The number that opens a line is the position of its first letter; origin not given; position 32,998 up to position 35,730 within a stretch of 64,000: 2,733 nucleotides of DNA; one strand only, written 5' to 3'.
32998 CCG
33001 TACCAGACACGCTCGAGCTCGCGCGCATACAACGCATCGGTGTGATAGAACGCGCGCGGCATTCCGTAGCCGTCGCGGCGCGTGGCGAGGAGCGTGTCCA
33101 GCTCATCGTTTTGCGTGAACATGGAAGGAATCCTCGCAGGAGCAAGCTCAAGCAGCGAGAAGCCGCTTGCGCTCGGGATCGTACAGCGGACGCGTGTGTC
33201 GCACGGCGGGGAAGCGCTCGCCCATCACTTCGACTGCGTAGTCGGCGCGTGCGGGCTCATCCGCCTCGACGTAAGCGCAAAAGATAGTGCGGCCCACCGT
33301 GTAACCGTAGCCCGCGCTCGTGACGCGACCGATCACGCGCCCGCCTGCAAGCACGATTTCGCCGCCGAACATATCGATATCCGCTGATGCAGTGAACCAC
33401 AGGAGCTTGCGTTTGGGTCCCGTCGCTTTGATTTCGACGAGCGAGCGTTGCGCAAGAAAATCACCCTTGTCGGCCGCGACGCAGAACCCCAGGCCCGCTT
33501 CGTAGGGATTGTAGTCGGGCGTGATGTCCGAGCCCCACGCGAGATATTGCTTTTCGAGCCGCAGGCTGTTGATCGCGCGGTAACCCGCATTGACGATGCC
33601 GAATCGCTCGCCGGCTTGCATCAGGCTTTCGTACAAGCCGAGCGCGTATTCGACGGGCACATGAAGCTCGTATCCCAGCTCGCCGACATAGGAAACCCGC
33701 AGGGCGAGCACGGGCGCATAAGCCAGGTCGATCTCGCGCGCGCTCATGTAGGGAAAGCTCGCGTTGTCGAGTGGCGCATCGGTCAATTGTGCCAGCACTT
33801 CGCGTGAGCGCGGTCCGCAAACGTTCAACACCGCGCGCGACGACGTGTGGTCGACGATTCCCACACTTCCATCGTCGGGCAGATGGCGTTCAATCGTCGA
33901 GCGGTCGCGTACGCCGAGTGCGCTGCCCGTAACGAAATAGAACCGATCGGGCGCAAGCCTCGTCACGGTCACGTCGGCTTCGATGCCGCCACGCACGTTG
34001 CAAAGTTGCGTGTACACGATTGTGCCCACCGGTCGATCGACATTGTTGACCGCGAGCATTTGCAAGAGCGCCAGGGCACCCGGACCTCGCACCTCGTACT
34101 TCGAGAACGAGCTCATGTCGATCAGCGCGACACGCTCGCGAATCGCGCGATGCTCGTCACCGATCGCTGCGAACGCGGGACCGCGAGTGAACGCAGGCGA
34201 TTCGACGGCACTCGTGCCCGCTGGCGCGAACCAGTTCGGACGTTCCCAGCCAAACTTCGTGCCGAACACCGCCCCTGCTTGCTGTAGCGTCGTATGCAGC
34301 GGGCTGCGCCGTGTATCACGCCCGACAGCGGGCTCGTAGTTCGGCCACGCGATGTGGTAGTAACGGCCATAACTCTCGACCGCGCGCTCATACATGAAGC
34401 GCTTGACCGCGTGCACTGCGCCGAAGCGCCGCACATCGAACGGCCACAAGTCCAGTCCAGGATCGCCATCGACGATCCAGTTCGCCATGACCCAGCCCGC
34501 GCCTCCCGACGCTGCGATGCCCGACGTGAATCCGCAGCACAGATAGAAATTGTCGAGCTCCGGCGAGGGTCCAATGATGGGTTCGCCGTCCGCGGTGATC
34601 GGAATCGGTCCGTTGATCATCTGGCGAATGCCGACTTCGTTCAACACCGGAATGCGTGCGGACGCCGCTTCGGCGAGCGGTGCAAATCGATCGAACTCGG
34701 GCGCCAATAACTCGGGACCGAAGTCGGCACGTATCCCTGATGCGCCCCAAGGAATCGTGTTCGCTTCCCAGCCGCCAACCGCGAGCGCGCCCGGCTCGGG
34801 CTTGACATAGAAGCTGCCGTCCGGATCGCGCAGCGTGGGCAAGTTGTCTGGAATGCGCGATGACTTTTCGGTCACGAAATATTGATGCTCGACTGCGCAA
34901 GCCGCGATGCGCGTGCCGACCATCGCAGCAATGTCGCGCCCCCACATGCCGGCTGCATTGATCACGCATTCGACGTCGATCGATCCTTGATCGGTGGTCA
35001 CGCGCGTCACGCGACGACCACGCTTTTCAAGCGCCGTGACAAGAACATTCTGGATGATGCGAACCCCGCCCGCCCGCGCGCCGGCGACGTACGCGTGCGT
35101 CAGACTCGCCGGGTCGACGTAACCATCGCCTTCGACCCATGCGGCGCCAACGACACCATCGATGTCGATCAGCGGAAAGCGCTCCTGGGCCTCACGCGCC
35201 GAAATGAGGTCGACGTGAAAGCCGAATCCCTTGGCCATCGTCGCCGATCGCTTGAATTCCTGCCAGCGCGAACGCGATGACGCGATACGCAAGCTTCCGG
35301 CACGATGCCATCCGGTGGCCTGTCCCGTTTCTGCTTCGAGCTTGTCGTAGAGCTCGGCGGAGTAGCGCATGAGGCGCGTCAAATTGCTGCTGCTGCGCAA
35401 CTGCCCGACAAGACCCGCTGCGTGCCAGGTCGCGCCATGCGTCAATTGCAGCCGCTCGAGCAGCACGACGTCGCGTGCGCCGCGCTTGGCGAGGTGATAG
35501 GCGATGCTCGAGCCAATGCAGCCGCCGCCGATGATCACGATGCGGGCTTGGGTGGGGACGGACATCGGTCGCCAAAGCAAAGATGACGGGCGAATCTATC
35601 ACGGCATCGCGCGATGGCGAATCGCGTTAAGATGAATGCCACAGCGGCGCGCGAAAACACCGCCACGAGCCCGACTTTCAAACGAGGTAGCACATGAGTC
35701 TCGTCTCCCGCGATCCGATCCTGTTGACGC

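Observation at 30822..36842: Rieske oxygenase + DMGDH-like flavoenzyme + Bug binding protein operon back-to-back with phnW: candidate folate-linked N-demethylation route for methylated aminophosphonates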

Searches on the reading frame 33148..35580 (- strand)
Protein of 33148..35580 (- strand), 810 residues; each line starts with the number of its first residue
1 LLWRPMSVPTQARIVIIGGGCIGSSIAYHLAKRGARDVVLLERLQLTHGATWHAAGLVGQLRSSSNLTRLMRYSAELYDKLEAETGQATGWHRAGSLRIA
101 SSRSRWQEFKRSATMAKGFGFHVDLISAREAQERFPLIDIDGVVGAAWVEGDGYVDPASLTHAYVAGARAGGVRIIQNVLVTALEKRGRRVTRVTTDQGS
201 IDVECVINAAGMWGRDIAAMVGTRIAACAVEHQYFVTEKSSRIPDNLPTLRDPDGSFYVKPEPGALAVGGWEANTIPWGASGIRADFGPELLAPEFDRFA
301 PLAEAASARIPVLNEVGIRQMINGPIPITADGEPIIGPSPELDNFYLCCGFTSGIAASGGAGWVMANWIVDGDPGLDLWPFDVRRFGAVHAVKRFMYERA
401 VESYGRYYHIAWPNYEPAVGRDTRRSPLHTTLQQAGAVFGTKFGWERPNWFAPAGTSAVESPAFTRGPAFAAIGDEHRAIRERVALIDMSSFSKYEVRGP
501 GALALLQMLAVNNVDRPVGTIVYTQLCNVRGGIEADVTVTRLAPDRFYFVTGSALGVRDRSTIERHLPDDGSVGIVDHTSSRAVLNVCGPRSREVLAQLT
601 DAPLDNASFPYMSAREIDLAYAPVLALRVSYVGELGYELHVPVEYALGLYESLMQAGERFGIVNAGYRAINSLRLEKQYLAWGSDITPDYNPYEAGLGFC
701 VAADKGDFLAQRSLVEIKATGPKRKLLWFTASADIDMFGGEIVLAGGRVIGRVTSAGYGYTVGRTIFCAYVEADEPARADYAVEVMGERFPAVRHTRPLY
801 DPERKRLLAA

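Call 4: search_protein_families(library=ncbifam, proteins=[window:33148-35580:-])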
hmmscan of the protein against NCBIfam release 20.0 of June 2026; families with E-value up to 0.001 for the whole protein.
window:33148-35580:- (810 aa): 29 families (the best 25 are shown)
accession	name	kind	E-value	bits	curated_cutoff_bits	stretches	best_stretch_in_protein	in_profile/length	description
TIGR01372.1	soxA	subfamily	2.5e-53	181.2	1164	1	423-807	607-994/996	sarcosine oxidase subunit alpha family protein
NF053776.1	TmaoDeMthMsil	equivalog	2.9e-52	178.2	1100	1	475-807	420-761/763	trimethylamine N-oxide demethylase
NF001567.0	PRK00389.1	subfamily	3.2e-50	171.1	300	1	470-803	31-356/359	glycine cleavage system aminomethyltransferase GcvT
TIGR00528.1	gcvT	equivalog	1e-42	146.4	235.85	1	469-776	28-335/362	glycine cleavage system aminomethyltransferase GcvT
TIGR02352.1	thiamin_ThiO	equivalog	5e-41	141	250.8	1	14-371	1-349/351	glycine oxidase ThiO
NF010093.0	PRK13579.1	equivalog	2.1e-38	132.1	459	1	472-801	40-365/371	glycine cleavage system aminomethyltransferase GcvT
TIGR01373.1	soxB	subfamily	1.2e-30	106.6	529.45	1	3-387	22-400/407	sarcosine oxidase subunit beta family protein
NF008425.0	PRK11259.1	equivalog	4.2e-30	104.9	257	1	12-387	5-376/377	N-methyl-L-tryptophan oxidase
NF009133.0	PRK12486.1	equivalog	1.6e-23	83.3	410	1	469-770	40-338/369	dimethylsulfoniopropionate demethylase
NF001933.0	PRK00711.1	subfamily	3.5e-21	75.7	383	1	64-225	105-268/429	D-amino acid dehydrogenase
TIGR03377.1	glycerol3P_GlpA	equivalog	2.8e-17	62.5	552.8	2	116-227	102-217/530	anaerobic glycerol-3-phosphate dehydrogenase subunit GlpA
NF008313.0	PRK11101.1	equivalog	1.2e-14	53.8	425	2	120-225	115-224/548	anaerobic glycerol-3-phosphate dehydrogenase subunit A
TIGR03197.1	MnmC_Cterm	equivalog_domain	2.6e-14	53.1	174.2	1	14-214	2-203/400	FAD-dependent 5-carboxymethylaminomethyl-2-thiouridine(34) oxidoreductase MnmC1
TIGR03364.1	HpnW_proposed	hypoth_equivalog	3.3e-14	52.8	285.1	1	13-211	2-194/365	TIGR03364 family FAD-dependent oxidoreductase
NF033460.1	glycerol3P_ox_II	equivalog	4.7e-14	52.3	460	2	122-224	117-218/361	type 2 glycerol-3-phosphate oxidase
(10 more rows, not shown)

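Call 5: search_protein_families(library=pfam, proteins=[window:33148-35580:-])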
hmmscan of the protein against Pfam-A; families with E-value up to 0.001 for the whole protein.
window:33148-35580:- (810 aa): 8 families
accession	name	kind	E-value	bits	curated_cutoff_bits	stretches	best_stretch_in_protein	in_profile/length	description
PF01571.26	GCV_T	-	4.2e-79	265.8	25.6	1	428-699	1-254/255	Aminomethyltransferase folate-binding domain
PF01266.30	DAO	-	2.5e-72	244.8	27.9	1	13-368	1-353/353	FAD dependent oxidoreductase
PF08669.17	GCV_T_C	-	8.5e-17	61.3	25.9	1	724-801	1-80/80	Glycine cleavage T-protein C-terminal barrel domain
PF16350.10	FAO_M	-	1e-15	58.1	27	1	371-426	1-56/56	FAD dependent oxidoreductase central domain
PF07992.20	Pyr_redox_2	-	1.2e-07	31.9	26.1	0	10-45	141-175/291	Pyridine nucleotide-disulphide oxidoreductase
PF13738.12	Pyr_redox_3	-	0.00012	21.9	30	0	15-47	1-33/305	Pyridine nucleotide-disulphide oxidoreductase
PF13450.12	NAD_binding_8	-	0.00033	21.3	21.9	0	16-44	1-28/68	NAD(P)-binding Rossmann-like domain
PF00070.33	Pyr_redox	-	0.00065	20.6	22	0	13-44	1-31/82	Pyridine nucleotide-disulphide oxidoreductase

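Call 13: find_homologous_proteins(query=window:33148-35565:-, max_evalue=1e-30)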
Query window:33148-35565:- (805 aa): 8000 proteins with E <= 1e-30 among 8000 candidates; the best 120 are listed.
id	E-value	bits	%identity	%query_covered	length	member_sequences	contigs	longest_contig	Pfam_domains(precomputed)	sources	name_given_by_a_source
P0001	0.0e+0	1844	100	100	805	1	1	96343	PF01571.27,PF08669.18,PF01266.31,PF16350.11,PF07992.21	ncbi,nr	ncbi:MAG TPA: FAD-dependent oxidoreductase [Casimicrobiaceae bacterium]|nr:FAD-dependent oxidoreduct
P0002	0.0e+0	1596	85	100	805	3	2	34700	PF01571.27,PF08669.18,PF01266.31,PF16350.11,PF07992.21,PF13738.13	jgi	jgi:4-methylaminobutanoate oxidase (formaldehyde-forming)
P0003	0.0e+0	1594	85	100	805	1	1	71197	PF01571.27,PF08669.18,PF01266.31,PF16350.11,PF07992.21,PF13738.13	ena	-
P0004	0.0e+0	1571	84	100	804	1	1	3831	PF01571.27,PF08669.18,PF01266.31,PF16350.11,PF13450.13,PF07992.21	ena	-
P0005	0.0e+0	1558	83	100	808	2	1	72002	PF01571.27,PF08669.18,PF01266.31,PF16350.11,PF07992.21,PF00070.34,PF13738.13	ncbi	-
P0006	0.0e+0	1545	83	100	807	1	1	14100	PF01571.27,PF08669.18,PF01266.31,PF16350.11,PF07992.21,PF13738.13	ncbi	-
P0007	0.0e+0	1538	82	100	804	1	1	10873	PF01571.27,PF08669.18,PF01266.31,PF16350.11,PF07992.21,PF00070.34,PF13738.13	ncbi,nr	ncbi:MAG TPA: FAD-dependent oxidoreductase [Casimicrobiaceae bacterium]|nr:FAD-dependent oxidoreduct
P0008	0.0e+0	1527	82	100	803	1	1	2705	PF01571.27,PF08669.18,PF01266.31,PF16350.11,PF07992.21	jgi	jgi:glycine cleavage system aminomethyltransferase T/glycine/D-amino acid oxidase-like deaminating e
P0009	0.0e+0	1525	81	100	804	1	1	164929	PF01571.27,PF08669.18,PF01266.31,PF16350.11,PF07992.21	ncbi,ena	-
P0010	0.0e+0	1523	81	100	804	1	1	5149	PF01571.27,PF08669.18,PF01266.31,PF16350.11,PF07992.21,PF13738.13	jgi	jgi:4-methylaminobutanoate oxidase (formaldehyde-forming)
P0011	0.0e+0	1521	82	99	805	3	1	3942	PF01571.27,PF08669.18,PF01266.31,PF16350.11,PF07992.21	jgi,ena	-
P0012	0.0e+0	1519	81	100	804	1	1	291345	PF01571.27,PF08669.18,PF01266.31,PF16350.11,PF07992.21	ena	-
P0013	0.0e+0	1518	81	100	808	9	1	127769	PF01571.27,PF01946.24,PF08669.18,PF01266.31,PF16350.11,PF07992.21,PF13738.13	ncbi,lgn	ncbi:MAG: FAD-dependent oxidoreductase [Casimicrobiaceae bacterium]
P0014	0.0e+0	1517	81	100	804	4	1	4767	PF01571.27,PF08669.18,PF01266.31,PF16350.11,PF07992.21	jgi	jgi:sarcosine dehydrogenase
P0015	0.0e+0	1516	81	100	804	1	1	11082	PF01571.27,PF08669.18,PF01266.31,PF16350.11,PF07992.21,PF13738.13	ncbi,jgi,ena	jgi:4-methylaminobutanoate oxidase (formaldehyde-forming)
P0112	0.0e+0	1257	67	100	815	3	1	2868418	PF01571.27,PF08669.18,PF01266.31,PF16350.11,PF07992.21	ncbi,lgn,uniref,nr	ncbi:sarcosine dehydrogenase [Paraburkholderia acidicola]|uniref:Sarcosine dehydrogenase n=1 Tax=Par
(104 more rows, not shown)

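Call 14: find_related_loci(query=window:33148-35565:-, collection=genome_contigs, flank=10000)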
Query window:33148-35565:- (805 aa) in genome_contigs; peptide patterns used: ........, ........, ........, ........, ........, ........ (x = any residue, [..] = any of these).
79 stretches matched a pattern; 69 encode a relative of the query (tblastn E <= 1e-3); 67 distinct loci.
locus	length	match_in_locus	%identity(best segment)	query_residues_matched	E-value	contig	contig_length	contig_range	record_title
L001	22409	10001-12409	81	1-803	0e+0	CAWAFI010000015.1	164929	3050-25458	MAG: uncultured beta proteobacterium isolate MFD02809.bin.1.58 genome assembly, contig: contig_36125, whole genome shotg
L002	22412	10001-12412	83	1-804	0e+0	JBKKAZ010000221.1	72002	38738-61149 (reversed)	MAG: Casimicrobiaceae bacterium isolate swi_bin.328 S1Ck127_10300416_flag_0_multi_32.2335_len_72002, whole genome shotgu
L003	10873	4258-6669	82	1-804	0e+0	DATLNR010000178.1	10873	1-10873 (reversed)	MAG TPA_asm: Casimicrobiaceae bacterium isolate SMAG_U13805 k141_5386979, whole genome shotgun sequence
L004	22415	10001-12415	81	1-805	0e+0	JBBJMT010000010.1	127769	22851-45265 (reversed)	MAG: Casimicrobiaceae bacterium isolate RUP_SRG_25 NODE_126_length_127769_cov_16.724322, whole genome shotgun sequence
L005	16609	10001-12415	79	1-805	0e+0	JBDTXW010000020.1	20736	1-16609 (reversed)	MAG: Betaproteobacteria bacterium isolate cluster4_bin.125 NODE_4597_length_20736_cov_10.895169, whole genome shotgun se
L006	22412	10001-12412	81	1-804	0e+0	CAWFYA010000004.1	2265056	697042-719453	MAG: uncultured beta proteobacterium isolate MFD05442.bin.1.55 genome assembly, contig: contig_3938, whole genome shotgu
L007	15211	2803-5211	80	1-803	0e+0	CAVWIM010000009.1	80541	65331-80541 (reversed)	MAG: uncultured beta proteobacterium isolate MFD02159.bin.2.19 genome assembly, contig: contig_42401, whole genome shotg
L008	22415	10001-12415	79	1-805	0e+0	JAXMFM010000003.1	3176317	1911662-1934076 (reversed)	MAG: Burkholderiales bacterium isolate STL-PRO87 C3.168.fa-3, whole genome shotgun sequence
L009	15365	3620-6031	80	1-804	0e+0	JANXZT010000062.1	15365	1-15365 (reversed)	MAG: Betaproteobacteria bacterium isolate GL140_4_metabat_406_sub GL140_4_k141_930083, whole genome shotgun sequence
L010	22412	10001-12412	79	1-804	0e+0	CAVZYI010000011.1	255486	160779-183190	MAG: uncultured beta proteobacterium isolate MFD02134.bin.2.208 genome assembly, contig: contig_35364, whole genome shot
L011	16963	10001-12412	78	1-804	0e+0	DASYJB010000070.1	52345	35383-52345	MAG TPA_asm: Casimicrobiaceae bacterium isolate SMAG_U4284 k141_2199055, whole genome shotgun sequence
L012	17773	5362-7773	81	1-804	0e+0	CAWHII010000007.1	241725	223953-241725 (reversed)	MAG: uncultured beta proteobacterium isolate MFD02134.bin.1.97 genome assembly, contig: contig_9759, whole genome shotgu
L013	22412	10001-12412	77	1-804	0e+0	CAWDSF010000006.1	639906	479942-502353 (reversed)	MAG: uncultured beta proteobacterium isolate MFD00392.bin.2.342 genome assembly, contig: contig_15973, whole genome shot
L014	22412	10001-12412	79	1-804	0e+0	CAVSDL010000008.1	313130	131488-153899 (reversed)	MAG: uncultured beta proteobacterium isolate MFD02134.bin.1.210 genome assembly, contig: contig_28490, whole genome shot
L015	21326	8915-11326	79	1-804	0e+0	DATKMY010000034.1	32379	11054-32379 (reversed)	MAG TPA_asm: Casimicrobiaceae bacterium isolate SMAG_U14723 k141_69315, whole genome shotgun sequence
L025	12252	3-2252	78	55-804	0e+0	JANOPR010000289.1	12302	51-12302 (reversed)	MAG: Burkholderiales bacterium isolate VAR_4_metabat_454 VAR_4_k141_2738818, whole genome shotgun sequence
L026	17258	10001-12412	78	1-804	0e+0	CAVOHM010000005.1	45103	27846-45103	MAG: uncultured beta proteobacterium isolate MFD09964.bin.2.42 genome assembly, contig: contig_16996, whole genome shotg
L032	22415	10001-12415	78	1-805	0e+0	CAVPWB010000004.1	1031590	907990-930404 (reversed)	MAG: uncultured proteobacterium isolate MFD00392.bin.1.331 genome assembly, contig: contig_24612, whole genome shotgun s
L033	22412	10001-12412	79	1-804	0e+0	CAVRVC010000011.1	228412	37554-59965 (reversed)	MAG: uncultured beta proteobacterium isolate MFD02242.bin.3.107 genome assembly, contig: contig_42290, whole genome shot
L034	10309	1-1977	78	146-804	0e+0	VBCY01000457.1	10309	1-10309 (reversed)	MAG: Betaproteobacteria bacterium isolate BP_29 14_0903_13_30cm_scaffold_6389575, whole genome shotgun sequence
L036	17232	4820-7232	81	1-804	0e+0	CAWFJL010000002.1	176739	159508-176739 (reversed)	MAG: uncultured beta proteobacterium isolate MFD02242.bin.2.224 genome assembly, contig: contig_11671, whole genome shot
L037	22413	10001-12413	79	1-804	0e+0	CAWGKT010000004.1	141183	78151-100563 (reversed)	MAG: uncultured beta proteobacterium isolate MFD02242.bin.1.262 genome assembly, contig: contig_14432, whole genome shot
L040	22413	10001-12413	80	1-804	0e+0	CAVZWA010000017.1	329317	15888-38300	MAG: uncultured beta proteobacterium isolate MFD02134.bin.1.228 genome assembly, contig: contig_772, whole genome shotgu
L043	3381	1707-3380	81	1-558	0e+0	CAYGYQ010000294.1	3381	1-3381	MAG TPA_asm: uncultured Bordetella sp. isolate ERP119294_co1_452 genome assembly, contig: NODE_51980_length_3381_cov_8.4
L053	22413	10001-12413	81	1-804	0e+0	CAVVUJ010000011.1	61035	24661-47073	MAG: uncultured beta proteobacterium isolate MFD02979.bin.2.127 genome assembly, contig: contig_41662, whole genome shot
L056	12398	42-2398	75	20-804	0e+0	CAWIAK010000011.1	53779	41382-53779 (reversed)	MAG: uncultured beta proteobacterium isolate MFD02159.bin.2.100 genome assembly, contig: contig_42399, whole genome shot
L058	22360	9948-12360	80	1-804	0e+0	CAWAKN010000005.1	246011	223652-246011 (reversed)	MAG: uncultured beta proteobacterium isolate MFD02199.bin.2.181 genome assembly, contig: contig_15661, whole genome shot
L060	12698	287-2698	77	1-804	0e+0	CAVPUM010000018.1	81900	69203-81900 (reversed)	MAG: uncultured beta proteobacterium isolate MFD09730.bin.2.168 genome assembly, contig: contig_40418, whole genome shot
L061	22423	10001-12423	68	1-803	0e+0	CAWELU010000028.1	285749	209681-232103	MAG: uncultured beta proteobacterium isolate MFD05674.bin.2.160 genome assembly, contig: contig_20664, whole genome shot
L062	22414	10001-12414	83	1-804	0e+0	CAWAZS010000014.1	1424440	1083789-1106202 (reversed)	MAG: uncultured beta proteobacterium isolate MFD09730.bin.3.37 genome assembly, contig: contig_664, whole genome shotgun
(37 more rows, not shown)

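Call 18: find_encoding_contigs(protein=P0009, flank=10000, max_places=2)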
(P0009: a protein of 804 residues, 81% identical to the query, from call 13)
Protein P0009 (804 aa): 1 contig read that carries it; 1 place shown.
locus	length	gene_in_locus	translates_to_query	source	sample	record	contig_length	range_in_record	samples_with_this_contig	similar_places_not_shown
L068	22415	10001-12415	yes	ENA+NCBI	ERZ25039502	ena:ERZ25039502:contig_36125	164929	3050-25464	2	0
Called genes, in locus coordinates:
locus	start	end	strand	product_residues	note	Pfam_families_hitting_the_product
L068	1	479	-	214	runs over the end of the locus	-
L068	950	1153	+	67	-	PF01527:HTH_Tnp_1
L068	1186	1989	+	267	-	PF13276:HTH_21, PF00665:rve, PF13683:rve_3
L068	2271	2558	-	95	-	PF01381:HTH_3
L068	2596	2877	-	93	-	PF05015:HigB-like_toxin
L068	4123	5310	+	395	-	PF12167:Arm-DNA-bind_2, PF14659:Phage_int_SAM_3 (weak), PF00589:Phage_integrase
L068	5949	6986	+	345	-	PF13531:SBP_bac_11, PF13416:SBP_bac_8, PF13343:SBP_bac_6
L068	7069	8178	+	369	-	PF02463:SMC_N (faint), PF00005:ABC_tran, PF09818:ABC_ATPase (faint), PF13304:AAA_21 (faint), PF08402:TOBE_2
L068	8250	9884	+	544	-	PF00528:BPD_transp_1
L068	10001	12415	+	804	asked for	PF01266:DAO, PF07992:Pyr_redox_2 (faint), PF16350:FAO_M, PF01571:GCV_T, PF08669:GCV_T_C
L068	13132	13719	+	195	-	PF00848:Ring_hydroxyl_A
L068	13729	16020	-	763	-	PF00390:malic, PF03949:Malic_M, PF01515:PTA_PTB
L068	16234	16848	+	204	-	PF00005:ABC_tran, PF13304:AAA_21 (faint)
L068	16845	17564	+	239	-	PF03379:CcmB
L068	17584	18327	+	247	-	PF01578:Cytochrom_C_asm, PF27518:CcmC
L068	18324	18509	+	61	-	PF04995:CcmD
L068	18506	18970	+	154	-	PF03100:CcmE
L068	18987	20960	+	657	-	PF01578:Cytochrom_C_asm, PF16327:CcmF_C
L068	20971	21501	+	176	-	PF00578:AhpC-TSA, PF08534:Redoxin, PF00085:Thioredoxin (faint), PF13905:Thioredoxin_8 (weak)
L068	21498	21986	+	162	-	PF03918:CcmH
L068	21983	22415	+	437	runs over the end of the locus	PF13432:TPR_16 (faint), PF14559:TPR_19 (faint), PF00515:TPR_1 (faint), PF23914:TPR_CcmH_CycH, PF07719:TPR_2 (weak), PF13428:TPR_14 (weak), PF13431:TPR_17 (faint), PF23892:Ig_CycH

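Call 19: find_encoding_contigs(protein=P0112, flank=10000, max_places=2)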
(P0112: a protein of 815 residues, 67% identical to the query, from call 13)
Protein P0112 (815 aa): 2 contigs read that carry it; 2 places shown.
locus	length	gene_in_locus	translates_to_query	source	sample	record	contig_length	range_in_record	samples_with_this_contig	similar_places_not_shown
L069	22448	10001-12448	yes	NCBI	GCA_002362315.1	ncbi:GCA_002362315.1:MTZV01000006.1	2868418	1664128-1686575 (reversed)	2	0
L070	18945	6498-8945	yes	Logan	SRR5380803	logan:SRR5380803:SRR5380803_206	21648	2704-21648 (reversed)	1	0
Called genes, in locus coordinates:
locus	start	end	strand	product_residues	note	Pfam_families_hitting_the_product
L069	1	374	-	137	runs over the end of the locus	-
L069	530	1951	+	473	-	PF01425:Amidase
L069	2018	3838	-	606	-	PF00450:Peptidase_S10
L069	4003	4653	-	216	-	PF01596:Methyltransf_3, PF13578:Methyltransf_24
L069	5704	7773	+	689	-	PF02838:Glyco_hydro_20b, PF00728:Glyco_hydro_20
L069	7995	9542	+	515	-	PF02838:Glyco_hydro_20b, PF00728:Glyco_hydro_20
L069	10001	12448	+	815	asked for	PF01266:DAO, PF07992:Pyr_redox_2 (faint), PF16350:FAO_M, PF01571:GCV_T, PF08669:GCV_T_C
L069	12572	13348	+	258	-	PF08220:HTH_DeoR, PF08279:HTH_11, PF12840:HTH_20 (faint), PF13412:HTH_24 (faint), PF00455:DeoRC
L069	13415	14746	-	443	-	PF07690:MFS_1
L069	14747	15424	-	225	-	PF03737:RraA-like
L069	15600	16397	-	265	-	PF09339:HTH_IclR, PF01614:IclR_C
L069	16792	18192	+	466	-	PF01120:Alpha_L_fucos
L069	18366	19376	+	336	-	PF12625:Arabinose_bd, PF12833:HTH_18, PF00165:HTH_AraC (weak)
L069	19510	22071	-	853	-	PF04185:Phosphoesterase, PF05506:PLipase_C_C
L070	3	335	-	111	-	?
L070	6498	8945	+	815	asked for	PF01266:DAO, PF07992:Pyr_redox_2 (faint), PF16350:FAO_M, PF01571:GCV_T, PF08669:GCV_T_C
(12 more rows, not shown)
